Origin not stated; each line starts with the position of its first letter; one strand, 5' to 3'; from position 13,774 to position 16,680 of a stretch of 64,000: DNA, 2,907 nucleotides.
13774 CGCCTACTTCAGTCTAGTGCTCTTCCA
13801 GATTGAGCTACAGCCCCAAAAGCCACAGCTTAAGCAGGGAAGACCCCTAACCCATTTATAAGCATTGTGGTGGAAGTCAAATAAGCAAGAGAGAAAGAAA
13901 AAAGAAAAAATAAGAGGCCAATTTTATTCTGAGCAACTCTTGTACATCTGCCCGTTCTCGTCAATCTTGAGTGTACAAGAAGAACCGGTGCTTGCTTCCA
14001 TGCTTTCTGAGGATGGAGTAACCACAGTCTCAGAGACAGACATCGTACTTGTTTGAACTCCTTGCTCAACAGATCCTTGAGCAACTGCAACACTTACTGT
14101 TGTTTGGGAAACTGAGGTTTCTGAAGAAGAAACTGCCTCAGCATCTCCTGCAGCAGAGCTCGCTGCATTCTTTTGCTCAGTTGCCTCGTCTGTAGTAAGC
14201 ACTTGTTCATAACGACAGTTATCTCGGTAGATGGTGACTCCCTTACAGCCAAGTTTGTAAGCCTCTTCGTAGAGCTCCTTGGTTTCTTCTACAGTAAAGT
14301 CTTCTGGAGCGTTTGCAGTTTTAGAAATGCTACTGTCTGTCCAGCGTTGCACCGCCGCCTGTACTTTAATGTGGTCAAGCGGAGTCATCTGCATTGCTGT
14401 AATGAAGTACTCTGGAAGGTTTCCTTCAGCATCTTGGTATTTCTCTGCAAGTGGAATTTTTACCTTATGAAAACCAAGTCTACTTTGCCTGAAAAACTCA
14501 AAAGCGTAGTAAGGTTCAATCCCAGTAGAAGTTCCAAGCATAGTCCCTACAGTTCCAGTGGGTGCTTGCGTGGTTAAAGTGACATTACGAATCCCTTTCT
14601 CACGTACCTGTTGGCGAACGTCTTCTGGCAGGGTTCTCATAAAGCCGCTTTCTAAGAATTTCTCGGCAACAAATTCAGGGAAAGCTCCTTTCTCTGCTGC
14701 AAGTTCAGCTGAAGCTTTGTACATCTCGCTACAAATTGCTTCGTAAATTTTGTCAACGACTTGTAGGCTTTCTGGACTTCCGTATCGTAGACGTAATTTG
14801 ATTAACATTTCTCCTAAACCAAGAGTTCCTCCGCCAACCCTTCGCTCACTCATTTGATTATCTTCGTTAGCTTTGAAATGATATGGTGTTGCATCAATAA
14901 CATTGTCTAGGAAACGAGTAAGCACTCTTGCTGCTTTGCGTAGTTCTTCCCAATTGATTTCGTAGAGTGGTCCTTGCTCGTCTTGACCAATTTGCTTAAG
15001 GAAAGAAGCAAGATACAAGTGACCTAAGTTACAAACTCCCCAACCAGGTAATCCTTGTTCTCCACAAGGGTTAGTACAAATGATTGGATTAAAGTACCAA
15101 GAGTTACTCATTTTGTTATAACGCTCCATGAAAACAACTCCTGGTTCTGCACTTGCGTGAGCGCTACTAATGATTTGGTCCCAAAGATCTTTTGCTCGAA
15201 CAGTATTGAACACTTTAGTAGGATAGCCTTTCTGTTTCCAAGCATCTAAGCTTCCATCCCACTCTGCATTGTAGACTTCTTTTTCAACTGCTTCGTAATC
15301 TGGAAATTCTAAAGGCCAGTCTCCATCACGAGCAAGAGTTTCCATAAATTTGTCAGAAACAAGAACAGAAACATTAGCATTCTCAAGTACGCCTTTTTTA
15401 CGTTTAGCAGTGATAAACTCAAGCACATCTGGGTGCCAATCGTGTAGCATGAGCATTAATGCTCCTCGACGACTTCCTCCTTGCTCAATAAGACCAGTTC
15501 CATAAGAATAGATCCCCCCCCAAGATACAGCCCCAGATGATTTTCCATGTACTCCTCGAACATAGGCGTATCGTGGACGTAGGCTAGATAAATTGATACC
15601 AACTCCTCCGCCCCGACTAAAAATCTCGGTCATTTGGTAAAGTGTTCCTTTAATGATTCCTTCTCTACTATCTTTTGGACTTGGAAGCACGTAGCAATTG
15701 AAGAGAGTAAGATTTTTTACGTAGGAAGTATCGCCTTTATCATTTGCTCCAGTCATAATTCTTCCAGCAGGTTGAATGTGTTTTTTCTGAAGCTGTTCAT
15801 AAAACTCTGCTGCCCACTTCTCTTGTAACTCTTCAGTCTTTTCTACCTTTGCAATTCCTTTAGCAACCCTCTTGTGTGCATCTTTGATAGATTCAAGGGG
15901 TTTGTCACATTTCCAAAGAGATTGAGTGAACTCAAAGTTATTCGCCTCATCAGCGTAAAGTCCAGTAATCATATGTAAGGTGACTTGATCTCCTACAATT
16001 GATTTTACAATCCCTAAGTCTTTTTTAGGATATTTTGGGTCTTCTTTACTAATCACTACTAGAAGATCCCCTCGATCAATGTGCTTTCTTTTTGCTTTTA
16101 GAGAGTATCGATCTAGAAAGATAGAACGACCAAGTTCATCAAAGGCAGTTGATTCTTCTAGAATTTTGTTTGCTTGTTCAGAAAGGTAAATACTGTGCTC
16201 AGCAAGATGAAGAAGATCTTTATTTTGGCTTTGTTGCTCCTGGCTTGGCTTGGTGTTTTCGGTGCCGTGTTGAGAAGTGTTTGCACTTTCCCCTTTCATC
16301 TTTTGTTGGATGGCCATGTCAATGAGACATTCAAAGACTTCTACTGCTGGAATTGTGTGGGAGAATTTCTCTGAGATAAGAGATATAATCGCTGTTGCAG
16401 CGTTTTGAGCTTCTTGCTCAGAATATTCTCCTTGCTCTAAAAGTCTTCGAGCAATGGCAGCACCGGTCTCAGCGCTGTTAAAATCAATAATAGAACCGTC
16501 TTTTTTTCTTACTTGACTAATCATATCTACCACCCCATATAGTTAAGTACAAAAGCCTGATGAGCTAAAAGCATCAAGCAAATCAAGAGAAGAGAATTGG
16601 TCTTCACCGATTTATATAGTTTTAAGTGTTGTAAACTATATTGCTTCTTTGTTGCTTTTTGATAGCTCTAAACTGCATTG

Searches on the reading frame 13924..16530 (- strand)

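Call 22: search_protein_families(library=pfam, proteins=[window:13924-16530:-], max_evalue=0.001)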
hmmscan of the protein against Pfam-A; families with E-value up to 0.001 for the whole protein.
window:13924-16530:- (868 aa): 2 families
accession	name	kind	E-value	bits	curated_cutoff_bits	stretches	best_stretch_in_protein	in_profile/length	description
PF02867.20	Ribonuc_red_lgC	-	2.1e-111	373.6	23.9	1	279-768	3-523/523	Ribonucleotide reductase, barrel domain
PF00317.26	Ribonuc_red_lgN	-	2.8e-09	37.4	28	1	210-264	22-74/77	Ribonucleotide reductase, all-alpha domain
